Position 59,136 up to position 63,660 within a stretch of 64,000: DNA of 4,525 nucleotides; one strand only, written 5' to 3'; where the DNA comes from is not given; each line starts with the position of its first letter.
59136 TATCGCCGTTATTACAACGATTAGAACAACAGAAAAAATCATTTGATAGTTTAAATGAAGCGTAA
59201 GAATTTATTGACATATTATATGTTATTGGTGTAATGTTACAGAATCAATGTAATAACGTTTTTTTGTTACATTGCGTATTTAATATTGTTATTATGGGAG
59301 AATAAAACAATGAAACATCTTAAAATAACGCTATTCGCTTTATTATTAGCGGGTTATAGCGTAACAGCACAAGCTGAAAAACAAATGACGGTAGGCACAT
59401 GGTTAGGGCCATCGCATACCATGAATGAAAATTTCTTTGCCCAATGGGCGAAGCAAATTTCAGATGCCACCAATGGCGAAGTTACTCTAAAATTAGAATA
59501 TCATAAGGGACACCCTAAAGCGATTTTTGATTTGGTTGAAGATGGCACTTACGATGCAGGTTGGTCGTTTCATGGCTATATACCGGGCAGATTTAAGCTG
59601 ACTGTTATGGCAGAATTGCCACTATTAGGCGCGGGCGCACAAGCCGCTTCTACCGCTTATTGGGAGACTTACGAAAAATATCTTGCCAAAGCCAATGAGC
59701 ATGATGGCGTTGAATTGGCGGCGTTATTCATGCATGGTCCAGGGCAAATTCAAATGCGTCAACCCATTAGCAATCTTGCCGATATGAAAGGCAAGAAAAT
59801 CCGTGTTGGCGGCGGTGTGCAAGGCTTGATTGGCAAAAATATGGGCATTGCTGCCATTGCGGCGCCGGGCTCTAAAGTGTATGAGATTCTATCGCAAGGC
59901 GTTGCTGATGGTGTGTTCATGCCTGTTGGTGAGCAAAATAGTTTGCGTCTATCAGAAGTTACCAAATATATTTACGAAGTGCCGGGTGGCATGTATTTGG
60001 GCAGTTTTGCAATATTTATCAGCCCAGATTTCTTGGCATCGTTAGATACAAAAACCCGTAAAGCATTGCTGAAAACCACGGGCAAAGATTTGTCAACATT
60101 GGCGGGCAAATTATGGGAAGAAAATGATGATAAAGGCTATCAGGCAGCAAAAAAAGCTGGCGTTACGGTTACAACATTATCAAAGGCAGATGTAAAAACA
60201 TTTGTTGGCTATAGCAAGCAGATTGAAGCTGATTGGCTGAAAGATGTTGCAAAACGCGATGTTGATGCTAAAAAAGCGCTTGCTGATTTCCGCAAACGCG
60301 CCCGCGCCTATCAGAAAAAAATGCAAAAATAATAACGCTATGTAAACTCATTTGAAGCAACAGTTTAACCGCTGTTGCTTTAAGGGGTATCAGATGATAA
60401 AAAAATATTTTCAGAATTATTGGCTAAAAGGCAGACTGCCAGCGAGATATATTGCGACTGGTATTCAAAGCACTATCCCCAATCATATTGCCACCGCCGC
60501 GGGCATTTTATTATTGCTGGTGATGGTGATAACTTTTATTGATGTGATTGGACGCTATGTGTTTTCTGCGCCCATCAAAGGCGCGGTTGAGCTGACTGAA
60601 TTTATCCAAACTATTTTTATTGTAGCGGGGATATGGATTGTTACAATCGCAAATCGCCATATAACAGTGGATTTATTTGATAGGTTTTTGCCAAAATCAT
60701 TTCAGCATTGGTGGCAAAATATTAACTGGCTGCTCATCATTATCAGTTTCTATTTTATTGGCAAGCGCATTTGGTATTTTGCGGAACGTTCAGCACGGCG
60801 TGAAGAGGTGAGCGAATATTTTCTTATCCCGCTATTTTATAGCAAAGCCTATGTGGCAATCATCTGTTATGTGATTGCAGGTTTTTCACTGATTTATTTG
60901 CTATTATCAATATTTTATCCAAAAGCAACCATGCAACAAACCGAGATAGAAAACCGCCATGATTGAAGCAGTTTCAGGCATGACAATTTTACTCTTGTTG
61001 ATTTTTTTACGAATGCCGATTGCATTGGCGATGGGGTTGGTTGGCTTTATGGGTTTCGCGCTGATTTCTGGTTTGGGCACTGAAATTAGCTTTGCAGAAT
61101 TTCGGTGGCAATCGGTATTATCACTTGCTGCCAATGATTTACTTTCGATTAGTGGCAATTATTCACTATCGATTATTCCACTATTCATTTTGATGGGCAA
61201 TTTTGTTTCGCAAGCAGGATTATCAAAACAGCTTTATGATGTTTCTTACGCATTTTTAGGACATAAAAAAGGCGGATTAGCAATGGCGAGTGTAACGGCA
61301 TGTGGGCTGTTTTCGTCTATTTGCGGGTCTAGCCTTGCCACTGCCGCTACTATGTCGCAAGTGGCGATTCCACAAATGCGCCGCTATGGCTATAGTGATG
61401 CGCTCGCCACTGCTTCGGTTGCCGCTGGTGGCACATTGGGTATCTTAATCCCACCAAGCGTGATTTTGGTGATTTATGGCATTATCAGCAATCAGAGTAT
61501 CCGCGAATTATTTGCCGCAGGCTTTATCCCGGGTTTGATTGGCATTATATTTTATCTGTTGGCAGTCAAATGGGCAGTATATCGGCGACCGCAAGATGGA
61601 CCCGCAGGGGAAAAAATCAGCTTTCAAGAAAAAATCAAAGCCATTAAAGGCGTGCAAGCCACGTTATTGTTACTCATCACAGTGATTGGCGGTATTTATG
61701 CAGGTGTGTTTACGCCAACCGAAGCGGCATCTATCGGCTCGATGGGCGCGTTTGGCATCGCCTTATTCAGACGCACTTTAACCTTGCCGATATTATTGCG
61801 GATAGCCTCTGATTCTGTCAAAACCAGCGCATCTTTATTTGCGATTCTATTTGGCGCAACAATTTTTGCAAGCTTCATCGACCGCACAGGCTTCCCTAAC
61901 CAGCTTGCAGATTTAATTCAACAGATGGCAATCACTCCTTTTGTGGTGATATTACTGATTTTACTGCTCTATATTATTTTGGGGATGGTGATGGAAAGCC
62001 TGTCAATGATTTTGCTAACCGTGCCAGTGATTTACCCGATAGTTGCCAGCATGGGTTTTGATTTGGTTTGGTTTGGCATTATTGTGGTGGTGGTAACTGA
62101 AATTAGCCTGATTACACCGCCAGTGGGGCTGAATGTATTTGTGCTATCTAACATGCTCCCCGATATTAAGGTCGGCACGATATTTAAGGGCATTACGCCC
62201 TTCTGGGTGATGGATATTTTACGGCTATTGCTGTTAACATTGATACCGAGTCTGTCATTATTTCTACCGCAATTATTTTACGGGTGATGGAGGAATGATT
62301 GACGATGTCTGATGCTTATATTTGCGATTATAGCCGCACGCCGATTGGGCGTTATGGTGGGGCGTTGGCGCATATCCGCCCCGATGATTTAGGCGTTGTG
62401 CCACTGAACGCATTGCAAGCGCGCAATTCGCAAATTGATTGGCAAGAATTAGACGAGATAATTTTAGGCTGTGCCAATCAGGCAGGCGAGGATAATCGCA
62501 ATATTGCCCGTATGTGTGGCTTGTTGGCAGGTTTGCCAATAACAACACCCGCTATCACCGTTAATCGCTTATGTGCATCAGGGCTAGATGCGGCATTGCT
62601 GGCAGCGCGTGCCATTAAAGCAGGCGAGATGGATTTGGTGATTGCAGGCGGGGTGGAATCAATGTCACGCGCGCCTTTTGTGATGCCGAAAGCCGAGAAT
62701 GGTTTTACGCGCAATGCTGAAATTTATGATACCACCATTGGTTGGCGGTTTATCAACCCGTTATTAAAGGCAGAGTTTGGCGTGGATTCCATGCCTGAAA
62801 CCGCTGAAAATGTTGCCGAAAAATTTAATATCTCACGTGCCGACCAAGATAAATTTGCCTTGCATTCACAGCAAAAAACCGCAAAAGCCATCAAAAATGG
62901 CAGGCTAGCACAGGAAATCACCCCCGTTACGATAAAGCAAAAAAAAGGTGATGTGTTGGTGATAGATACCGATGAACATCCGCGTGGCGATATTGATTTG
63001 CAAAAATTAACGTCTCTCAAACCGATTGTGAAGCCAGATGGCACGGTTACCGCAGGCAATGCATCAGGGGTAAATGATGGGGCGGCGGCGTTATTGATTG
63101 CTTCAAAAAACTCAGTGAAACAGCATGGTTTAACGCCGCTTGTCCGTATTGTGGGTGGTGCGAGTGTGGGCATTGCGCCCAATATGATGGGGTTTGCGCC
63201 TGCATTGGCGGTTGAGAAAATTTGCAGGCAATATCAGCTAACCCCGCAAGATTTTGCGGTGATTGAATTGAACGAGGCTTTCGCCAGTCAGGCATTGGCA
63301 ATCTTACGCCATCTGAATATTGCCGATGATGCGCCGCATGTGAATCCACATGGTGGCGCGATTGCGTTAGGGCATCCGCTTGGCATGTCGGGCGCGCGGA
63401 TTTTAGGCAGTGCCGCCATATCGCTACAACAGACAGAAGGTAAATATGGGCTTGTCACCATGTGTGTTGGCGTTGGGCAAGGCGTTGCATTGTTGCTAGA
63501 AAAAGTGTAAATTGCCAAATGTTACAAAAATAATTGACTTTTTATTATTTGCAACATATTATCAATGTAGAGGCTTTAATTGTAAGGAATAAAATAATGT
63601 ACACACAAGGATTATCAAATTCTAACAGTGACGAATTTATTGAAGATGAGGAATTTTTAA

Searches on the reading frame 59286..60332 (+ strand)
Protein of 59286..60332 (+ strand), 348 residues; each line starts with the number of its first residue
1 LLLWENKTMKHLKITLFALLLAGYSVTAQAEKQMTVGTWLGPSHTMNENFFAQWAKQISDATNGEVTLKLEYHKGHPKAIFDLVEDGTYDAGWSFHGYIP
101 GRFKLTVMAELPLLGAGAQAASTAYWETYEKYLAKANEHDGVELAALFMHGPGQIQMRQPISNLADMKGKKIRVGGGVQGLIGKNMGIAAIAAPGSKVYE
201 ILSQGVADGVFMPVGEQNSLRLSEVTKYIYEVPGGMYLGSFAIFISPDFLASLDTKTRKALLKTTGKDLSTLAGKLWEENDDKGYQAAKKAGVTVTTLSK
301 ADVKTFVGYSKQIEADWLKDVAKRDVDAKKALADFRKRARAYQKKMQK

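Call 24: search_protein_families(library=pfam, proteins=[window:59286-60332:+], max_evalue=0.001)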
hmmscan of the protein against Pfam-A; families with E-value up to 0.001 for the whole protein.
window:59286-60332:+ (348 aa): 1 family
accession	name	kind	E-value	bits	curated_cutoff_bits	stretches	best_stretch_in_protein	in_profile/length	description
PF03480.18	DctP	-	1.1e-30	107.5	23.4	1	41-313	6-278/286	Bacterial extracellular solute-binding protein, family 7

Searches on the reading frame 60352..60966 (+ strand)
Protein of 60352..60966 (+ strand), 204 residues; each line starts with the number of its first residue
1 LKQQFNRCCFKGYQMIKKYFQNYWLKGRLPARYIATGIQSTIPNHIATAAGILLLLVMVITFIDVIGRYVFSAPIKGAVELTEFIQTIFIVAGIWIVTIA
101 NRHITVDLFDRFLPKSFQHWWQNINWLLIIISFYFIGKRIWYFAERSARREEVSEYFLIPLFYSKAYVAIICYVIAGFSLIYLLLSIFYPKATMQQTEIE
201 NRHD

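Call 24: search_protein_families(library=pfam, proteins=[window:60352-60966:+], max_evalue=0.001)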
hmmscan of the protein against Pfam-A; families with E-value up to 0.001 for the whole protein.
window:60352-60966:+ (204 aa): 1 family
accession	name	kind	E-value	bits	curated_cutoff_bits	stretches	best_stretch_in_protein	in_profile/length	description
PF04290.18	DctQ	-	1.9e-16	60.6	28.3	1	57-184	1-127/132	Tripartite ATP-independent periplasmic transporters, DctQ component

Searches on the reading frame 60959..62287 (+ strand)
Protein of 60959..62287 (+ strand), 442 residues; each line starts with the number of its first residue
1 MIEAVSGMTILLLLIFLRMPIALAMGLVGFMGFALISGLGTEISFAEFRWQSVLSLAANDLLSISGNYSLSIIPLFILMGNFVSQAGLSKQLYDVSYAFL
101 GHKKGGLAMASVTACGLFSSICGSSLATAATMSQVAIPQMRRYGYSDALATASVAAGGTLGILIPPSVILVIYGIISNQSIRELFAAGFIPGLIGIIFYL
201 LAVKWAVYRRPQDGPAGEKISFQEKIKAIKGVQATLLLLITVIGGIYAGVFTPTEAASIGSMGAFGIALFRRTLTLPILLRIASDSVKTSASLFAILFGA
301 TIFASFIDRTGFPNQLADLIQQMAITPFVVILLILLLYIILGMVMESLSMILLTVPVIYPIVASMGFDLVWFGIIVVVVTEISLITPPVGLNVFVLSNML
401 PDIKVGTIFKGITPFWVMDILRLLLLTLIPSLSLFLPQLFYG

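Call 24: search_protein_families(library=pfam, proteins=[window:60959-62287:+], max_evalue=0.001)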
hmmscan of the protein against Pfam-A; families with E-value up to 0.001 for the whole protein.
window:60959-62287:+ (442 aa): 1 family
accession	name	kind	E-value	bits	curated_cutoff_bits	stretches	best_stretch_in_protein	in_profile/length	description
PF06808.19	DctM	-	2.5e-96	323.5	23.8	1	9-431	2-412/413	Tripartite ATP-independent periplasmic transporter, DctM component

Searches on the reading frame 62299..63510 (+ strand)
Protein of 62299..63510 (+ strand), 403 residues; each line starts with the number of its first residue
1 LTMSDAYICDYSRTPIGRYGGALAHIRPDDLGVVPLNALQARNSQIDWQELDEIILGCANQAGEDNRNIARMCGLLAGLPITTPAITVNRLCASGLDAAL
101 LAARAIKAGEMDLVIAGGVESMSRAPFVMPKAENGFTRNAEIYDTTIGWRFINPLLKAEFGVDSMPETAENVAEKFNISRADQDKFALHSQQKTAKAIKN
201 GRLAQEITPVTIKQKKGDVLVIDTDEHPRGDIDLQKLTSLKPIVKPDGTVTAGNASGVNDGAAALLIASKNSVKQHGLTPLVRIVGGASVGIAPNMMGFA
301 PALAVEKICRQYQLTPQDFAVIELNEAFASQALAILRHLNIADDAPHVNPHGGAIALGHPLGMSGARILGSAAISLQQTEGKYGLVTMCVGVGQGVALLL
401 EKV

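Call 24: search_protein_families(library=pfam, proteins=[window:62299-63510:+], max_evalue=0.001)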
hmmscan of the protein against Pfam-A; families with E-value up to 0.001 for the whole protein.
window:62299-63510:+ (403 aa): 3 families
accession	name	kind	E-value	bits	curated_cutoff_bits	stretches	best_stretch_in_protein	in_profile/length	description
PF00108.29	Thiolase_N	-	2.3e-74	250.5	26.4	1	7-270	2-259/260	Thiolase, N-terminal domain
PF02803.24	Thiolase_C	-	1e-38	132.2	27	1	279-402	2-123/123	Thiolase, C-terminal domain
PF00109.32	ketoacyl-synt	-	9e-08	32.5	20.8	1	81-123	163-205/252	Beta-ketoacyl synthase, N-terminal domain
